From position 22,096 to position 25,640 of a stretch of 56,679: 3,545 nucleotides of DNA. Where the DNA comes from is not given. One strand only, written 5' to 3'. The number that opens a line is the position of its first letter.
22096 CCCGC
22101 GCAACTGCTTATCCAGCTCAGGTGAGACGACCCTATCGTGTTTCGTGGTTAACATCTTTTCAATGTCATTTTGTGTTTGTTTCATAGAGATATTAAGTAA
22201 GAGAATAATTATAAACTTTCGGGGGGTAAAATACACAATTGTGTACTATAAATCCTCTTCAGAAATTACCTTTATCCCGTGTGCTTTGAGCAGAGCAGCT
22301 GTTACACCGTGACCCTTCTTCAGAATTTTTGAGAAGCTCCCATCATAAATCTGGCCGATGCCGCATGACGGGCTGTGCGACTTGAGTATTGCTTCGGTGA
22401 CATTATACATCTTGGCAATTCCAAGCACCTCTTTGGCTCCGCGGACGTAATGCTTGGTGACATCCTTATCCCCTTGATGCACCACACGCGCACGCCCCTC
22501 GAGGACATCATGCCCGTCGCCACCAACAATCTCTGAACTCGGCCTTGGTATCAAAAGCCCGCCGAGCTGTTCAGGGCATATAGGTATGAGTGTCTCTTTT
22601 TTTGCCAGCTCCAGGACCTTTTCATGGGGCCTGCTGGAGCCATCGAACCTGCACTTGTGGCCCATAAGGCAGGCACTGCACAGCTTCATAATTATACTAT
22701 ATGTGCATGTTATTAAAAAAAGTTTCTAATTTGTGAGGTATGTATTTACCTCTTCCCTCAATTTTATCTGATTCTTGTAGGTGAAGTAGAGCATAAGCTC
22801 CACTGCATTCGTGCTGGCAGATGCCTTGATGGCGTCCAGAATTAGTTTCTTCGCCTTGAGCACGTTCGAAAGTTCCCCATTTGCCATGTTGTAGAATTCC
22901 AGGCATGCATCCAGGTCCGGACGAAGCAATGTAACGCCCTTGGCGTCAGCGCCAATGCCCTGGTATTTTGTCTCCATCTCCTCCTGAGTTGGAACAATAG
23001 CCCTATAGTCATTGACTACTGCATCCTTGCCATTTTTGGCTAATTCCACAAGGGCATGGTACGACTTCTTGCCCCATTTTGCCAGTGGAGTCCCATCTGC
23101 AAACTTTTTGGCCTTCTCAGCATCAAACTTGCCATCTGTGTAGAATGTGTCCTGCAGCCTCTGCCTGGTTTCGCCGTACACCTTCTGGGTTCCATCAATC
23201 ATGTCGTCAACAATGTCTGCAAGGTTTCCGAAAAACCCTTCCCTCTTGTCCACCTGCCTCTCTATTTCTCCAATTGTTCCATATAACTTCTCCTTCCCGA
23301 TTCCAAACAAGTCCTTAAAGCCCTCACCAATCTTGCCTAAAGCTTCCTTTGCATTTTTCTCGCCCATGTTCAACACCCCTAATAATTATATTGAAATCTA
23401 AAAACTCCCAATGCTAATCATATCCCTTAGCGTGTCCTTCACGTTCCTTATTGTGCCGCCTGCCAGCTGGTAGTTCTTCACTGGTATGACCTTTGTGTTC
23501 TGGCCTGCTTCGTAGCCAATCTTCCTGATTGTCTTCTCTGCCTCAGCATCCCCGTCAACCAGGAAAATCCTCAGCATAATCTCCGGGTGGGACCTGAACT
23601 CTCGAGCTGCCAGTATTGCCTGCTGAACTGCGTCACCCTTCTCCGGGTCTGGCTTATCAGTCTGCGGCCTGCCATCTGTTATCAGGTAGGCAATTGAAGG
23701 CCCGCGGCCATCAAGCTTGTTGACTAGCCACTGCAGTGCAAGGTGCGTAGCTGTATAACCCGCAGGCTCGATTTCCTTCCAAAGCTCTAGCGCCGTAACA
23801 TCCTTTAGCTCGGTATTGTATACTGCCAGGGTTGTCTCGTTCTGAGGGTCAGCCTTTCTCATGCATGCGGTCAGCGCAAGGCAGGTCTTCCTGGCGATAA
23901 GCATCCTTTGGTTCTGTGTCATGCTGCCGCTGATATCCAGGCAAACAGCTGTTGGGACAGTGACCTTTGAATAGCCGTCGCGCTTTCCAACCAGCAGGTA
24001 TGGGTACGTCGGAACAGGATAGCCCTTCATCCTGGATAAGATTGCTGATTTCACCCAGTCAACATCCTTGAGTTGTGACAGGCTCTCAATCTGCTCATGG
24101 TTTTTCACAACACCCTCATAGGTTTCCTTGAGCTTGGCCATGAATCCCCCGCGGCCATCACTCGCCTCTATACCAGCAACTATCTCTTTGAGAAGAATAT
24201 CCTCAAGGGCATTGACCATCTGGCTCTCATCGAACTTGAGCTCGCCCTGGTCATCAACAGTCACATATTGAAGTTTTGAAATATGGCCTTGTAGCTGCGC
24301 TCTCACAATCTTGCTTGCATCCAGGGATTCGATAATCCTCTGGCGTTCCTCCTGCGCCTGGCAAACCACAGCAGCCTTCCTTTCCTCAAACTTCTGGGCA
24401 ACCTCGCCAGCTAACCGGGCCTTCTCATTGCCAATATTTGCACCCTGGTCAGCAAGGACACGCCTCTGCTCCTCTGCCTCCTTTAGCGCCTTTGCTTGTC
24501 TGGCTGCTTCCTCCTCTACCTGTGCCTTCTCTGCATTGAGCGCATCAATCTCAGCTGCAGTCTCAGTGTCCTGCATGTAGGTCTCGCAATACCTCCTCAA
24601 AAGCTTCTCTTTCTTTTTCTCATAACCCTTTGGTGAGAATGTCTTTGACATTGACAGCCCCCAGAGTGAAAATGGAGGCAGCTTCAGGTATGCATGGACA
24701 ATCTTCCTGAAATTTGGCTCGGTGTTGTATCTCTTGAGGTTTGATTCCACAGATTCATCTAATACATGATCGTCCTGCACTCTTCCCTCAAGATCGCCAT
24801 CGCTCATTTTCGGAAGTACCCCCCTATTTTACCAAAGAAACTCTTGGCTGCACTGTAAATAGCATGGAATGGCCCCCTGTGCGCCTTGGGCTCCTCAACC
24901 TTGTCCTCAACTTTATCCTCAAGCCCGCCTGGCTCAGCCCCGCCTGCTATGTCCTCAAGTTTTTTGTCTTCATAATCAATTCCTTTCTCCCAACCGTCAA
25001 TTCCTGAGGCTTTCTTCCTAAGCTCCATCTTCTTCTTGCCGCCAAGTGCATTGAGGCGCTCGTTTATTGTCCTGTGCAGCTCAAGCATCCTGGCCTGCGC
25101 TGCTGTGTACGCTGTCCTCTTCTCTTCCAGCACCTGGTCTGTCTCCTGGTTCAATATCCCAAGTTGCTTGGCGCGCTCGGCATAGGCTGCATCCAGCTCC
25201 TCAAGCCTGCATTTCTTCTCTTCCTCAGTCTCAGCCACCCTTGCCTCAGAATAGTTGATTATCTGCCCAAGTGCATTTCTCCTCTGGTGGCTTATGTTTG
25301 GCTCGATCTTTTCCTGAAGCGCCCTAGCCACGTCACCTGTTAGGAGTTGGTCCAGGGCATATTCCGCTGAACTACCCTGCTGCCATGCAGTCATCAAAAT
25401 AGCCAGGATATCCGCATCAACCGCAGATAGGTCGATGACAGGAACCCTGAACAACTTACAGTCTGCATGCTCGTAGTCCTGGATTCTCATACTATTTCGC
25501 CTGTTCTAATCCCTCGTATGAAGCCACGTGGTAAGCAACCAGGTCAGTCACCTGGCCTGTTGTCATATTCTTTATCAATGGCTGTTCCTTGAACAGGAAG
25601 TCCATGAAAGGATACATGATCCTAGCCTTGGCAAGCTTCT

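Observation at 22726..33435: Eight-gene operon with two different AAA+ ATPases, a coiled-coil/vWA(MIDAS) protein and five unknown proteins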

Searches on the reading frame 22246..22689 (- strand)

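Call 5: search_protein_families(library=pfam, proteins=[window:22246-22689:-], max_evalue=0.01)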
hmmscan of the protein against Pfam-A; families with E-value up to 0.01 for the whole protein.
window:22246-22689:- (147 aa): 1 family
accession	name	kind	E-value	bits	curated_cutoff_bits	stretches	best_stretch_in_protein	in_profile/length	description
PF04463.17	2-thiour_desulf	-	5e-44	150.2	34.7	1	4-146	3-141/141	2-thiouracil desulfurase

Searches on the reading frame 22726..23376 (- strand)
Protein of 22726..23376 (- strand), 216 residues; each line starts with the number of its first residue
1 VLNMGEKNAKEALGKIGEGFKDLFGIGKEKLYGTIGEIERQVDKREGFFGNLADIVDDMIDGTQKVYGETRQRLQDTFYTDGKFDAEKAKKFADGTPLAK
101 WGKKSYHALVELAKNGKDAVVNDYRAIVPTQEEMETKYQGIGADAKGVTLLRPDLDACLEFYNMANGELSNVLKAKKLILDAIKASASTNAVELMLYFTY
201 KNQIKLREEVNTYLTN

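Call 4: search_protein_families(library=pfam, proteins=[window:22726-23376:-], max_evalue=0.1)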
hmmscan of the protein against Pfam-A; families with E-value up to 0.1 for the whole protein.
window:22726-23376:- (216 aa): 0 families

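Call 8: search_protein_families(library=padloc, proteins=[window:22726-23376:-], max_evalue=0.1)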
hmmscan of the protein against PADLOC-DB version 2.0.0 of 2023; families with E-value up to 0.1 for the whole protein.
window:22726-23376:- (216 aa): 0 families

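Call 9: search_protein_families(library=ncbifam, proteins=[window:22726-23376:-], max_evalue=0.1)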
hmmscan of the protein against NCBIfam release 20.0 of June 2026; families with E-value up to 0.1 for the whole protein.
window:22726-23376:- (216 aa): 0 families

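Call 10: search_protein_families(library=phrogs, proteins=[window:22726-23376:-], max_evalue=0.1)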
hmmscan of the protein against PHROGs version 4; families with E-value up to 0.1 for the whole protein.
window:22726-23376:- (216 aa): 0 families

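Call 80: search_protein_families(library=pfam, alignment_id=A12, max_evalue=1)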
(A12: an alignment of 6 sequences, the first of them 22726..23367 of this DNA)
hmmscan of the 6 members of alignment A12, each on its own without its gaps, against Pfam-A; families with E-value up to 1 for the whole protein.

A. member 1, window:22726-23367:- (213 aa): 0 families

B. families by the number of members that match (of 6 scanned): 8 families
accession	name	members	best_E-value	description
PF06013.18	WXG100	1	0.00061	Proteins of 100 residues with WXG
PF21893.1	DUF6918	1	0.0027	Family of unknown function (DUF6918)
PF01442.23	Apolipoprotein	1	0.012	Apolipoprotein A1/A4/E domain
PF24277.2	DmsR_N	1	0.029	DmsR, N-terminal domain-like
PF13741.12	MRP-S25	1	0.077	Mitochondrial ribosomal protein S25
PF20159.5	YidB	1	0.11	YidB-like protein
PF19749.4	DUF6236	1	0.17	Family of unknown function (DUF6236)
PF13107.11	DUF3964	1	0.24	Protein of unknown function (DUF3964)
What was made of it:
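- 22726..23367 (-): g8: 213-aa accessory helical protein with a Gly/Lys/Ala-rich N-terminus and a conserved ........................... core. No library hit (calls 4, 8, 9, 10, 80).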

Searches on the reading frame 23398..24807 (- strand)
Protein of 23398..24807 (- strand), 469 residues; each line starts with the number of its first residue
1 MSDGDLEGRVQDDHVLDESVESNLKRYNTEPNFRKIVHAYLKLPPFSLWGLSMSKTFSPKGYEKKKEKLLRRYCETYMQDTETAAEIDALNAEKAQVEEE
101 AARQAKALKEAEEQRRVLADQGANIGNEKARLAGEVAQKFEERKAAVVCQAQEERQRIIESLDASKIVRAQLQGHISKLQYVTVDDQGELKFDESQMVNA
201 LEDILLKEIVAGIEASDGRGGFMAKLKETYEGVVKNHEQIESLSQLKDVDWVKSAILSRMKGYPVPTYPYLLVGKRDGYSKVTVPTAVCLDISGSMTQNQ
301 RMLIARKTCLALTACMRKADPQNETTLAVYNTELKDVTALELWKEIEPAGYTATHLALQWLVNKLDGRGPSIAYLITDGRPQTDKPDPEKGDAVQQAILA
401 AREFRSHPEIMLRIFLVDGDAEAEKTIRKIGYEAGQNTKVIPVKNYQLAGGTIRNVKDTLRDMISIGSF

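Call 4: search_protein_families(library=pfam, proteins=[window:23398-24807:-], max_evalue=0.1)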
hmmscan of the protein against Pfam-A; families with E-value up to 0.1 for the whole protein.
window:23398-24807:- (469 aa): 3 families
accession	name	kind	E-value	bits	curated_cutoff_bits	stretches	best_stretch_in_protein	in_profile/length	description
PF06464.16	DMAP_binding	-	0.00082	20.6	27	1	59-123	27-89/111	DMAP1-binding Domain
PF13519.12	VWA_2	-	0.0057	17.7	27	0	286-379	1-106/107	von Willebrand factor type A domain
PF16620.10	23ISL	-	0.087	13.5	25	0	90-147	81-139/146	Unstructured linker between I-set domains 2 and 3 on MYLCK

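Call 8: search_protein_families(library=padloc, proteins=[window:23398-24807:-], max_evalue=0.1)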
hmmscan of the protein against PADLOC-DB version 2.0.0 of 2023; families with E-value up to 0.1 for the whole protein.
window:23398-24807:- (469 aa): 1 family
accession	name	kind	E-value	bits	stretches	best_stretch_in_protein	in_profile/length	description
PDLC03859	LmuB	-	0.0014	15.9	1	67-225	250-399/611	-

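Call 9: search_protein_families(library=ncbifam, proteins=[window:23398-24807:-], max_evalue=0.1)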
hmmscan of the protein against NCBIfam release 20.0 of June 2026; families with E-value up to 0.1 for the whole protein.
window:23398-24807:- (469 aa): 0 families

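Call 10: search_protein_families(library=phrogs, proteins=[window:23398-24807:-], max_evalue=0.1)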
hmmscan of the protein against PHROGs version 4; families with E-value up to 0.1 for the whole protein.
window:23398-24807:- (469 aa): 1 family
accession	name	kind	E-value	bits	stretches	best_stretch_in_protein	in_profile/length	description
phrog_1314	-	DNA, RNA and nucleotide metabolism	0.042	13.9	1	281-386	261-364/394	HNH endonuclease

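Call 35: search_solved_structures(query=A6, max_evalue=1)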
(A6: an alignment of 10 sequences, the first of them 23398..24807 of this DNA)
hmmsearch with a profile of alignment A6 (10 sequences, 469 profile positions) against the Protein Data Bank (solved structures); distinct sequences matched with E-value up to 1: 8.
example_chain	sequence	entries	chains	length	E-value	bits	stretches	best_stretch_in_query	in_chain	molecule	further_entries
4hql_A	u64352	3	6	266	0.026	16.5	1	350-415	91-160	Sporozoite surface protein 2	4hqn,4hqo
6i3m_E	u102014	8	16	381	0.16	13.9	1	364-407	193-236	Translation initiation factor eIF-2B subunit beta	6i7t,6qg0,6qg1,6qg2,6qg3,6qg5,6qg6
4f1j_A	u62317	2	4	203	0.2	13.6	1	347-407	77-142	Thrombospondin related anonymous protein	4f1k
4hqk_A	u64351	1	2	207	0.29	13.1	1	348-407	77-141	Thrombospondin-related anonymous protein, TRAP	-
4hqf_A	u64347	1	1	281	0.37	12.7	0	347-406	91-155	Thrombospondin-related anonymous protein, TRAP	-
9itj_U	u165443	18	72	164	0.43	12.5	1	72-167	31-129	ATP synthase subunit b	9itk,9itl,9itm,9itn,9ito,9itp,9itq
7bqq_A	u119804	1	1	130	0.44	12.5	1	105-202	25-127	Gogy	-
2dbf_A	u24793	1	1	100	0.93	11.4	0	443-467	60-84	Nuclear factor NF-kappa-B p105 subunit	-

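Call 99: search_protein_families(library=pfam, alignment_id=A6, max_evalue=0.1)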
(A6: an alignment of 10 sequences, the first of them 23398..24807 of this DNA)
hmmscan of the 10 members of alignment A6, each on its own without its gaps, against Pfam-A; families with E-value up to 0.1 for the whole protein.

A. member 1, window:23398-24807:- (469 aa): 3 families
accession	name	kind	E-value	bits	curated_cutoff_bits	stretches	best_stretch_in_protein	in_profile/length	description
PF06464.16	DMAP_binding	-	0.00082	20.6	27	1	59-123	27-89/111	DMAP1-binding Domain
PF13519.12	VWA_2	-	0.0057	17.7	27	0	286-379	1-106/107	von Willebrand factor type A domain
PF16620.10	23ISL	-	0.087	13.5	25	0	90-147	81-139/146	Unstructured linker between I-set domains 2 and 3 on MYLCK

B. families by the number of members that match (of 10 scanned): 8 families
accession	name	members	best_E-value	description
PF13519.12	VWA_2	9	5.7e-08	von Willebrand factor type A domain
PF00092.34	VWA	3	5.9e-05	von Willebrand factor type A domain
PF06464.16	DMAP_binding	1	0.00082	DMAP1-binding Domain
PF13230.11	GATase_4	1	0.02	Glutamine amidotransferases class-II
PF19618.4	DUF6123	1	0.032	Family of unknown function (DUF6123)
PF15610.12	PRTase_3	1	0.048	PRTase ComF-like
PF06229.18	FRG1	1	0.083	FRG1-like domain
PF16620.10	23ISL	1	0.087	Unstructured linker between I-set domains 2 and 3 on MYLCK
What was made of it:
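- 23398..24807 (-): g7: 469-aa protein with a conserved N-terminal segment, a coiled coil, a middle domain and a C-terminal vWA domain with complete MIDAS (block B). VWA_2 is hit by 9 of 10 orthologues (best 5.7e-08) and VWA by 3 of 10 (call 99).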

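Call 102: find_related_loci(query=A6, collection=viral_contigs, flank=5000)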
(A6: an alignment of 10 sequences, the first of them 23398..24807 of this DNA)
Query A6 (469 aa) in viral_contigs; peptide patterns used: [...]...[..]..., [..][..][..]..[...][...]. (x = any residue, [..] = any of these).
77 stretches matched a pattern, but none encodes a relative of the query by tblastn (E <= 1e-3).

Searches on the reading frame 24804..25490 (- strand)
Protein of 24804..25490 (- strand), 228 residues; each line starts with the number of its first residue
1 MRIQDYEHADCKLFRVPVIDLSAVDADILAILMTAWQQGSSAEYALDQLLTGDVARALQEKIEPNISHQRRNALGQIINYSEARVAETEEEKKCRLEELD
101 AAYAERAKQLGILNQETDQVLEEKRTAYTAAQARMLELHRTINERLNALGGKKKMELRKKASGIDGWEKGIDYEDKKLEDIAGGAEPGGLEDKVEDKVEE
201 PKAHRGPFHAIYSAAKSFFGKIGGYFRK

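Call 4: search_protein_families(library=pfam, proteins=[window:24804-25490:-], max_evalue=0.1)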
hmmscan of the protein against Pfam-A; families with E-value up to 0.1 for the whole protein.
window:24804-25490:- (228 aa): 3 families
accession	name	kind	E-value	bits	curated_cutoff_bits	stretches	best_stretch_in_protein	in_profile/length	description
PF05960.17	DUF885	-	0.0027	17.8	32.4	1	50-183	167-304/532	Bacterial protein of unknown function (DUF885)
PF21107.2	STPRs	-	0.081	13.8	27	1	68-106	23-61/74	STPRs (score and three amino acid peptide repeats)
PF05728.18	UPF0227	-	0.09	13.1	21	0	71-129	98-156/187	Uncharacterised protein family (UPF0227)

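Call 8: search_protein_families(library=padloc, proteins=[window:24804-25490:-], max_evalue=0.1)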
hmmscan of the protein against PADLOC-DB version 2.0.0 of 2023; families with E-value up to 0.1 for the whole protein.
window:24804-25490:- (228 aa): 3 families
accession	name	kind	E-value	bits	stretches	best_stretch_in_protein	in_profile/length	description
PDLC03598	REase_MTase_IIG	-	0.0034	13.3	1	56-147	90-178/912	Type IIG restriction enzyme-methyltransferase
PDLC00512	JetC1|JetC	-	0.0058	12.7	1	56-155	333-431/1123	DUF3584 domain; MukB-like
PDLC03867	LmuB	-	0.024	11.1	1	45-120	180-253/605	-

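Call 9: search_protein_families(library=ncbifam, proteins=[window:24804-25490:-], max_evalue=0.1)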
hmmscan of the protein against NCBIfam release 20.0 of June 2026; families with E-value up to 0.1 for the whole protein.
window:24804-25490:- (228 aa): 1 family
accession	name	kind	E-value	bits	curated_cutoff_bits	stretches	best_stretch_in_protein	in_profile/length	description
NF045780.1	TrlF_fam_ATP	equivalog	0.011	14.5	350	1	42-201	606-772/944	TrlF family AAA-like ATPase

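Call 10: search_protein_families(library=phrogs, proteins=[window:24804-25490:-], max_evalue=0.1)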
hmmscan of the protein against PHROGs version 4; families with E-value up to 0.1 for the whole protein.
window:24804-25490:- (228 aa): 1 family
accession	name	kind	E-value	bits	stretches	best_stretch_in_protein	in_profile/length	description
phrog_29173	-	unknown function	0.026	15.8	1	76-103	17-44/62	-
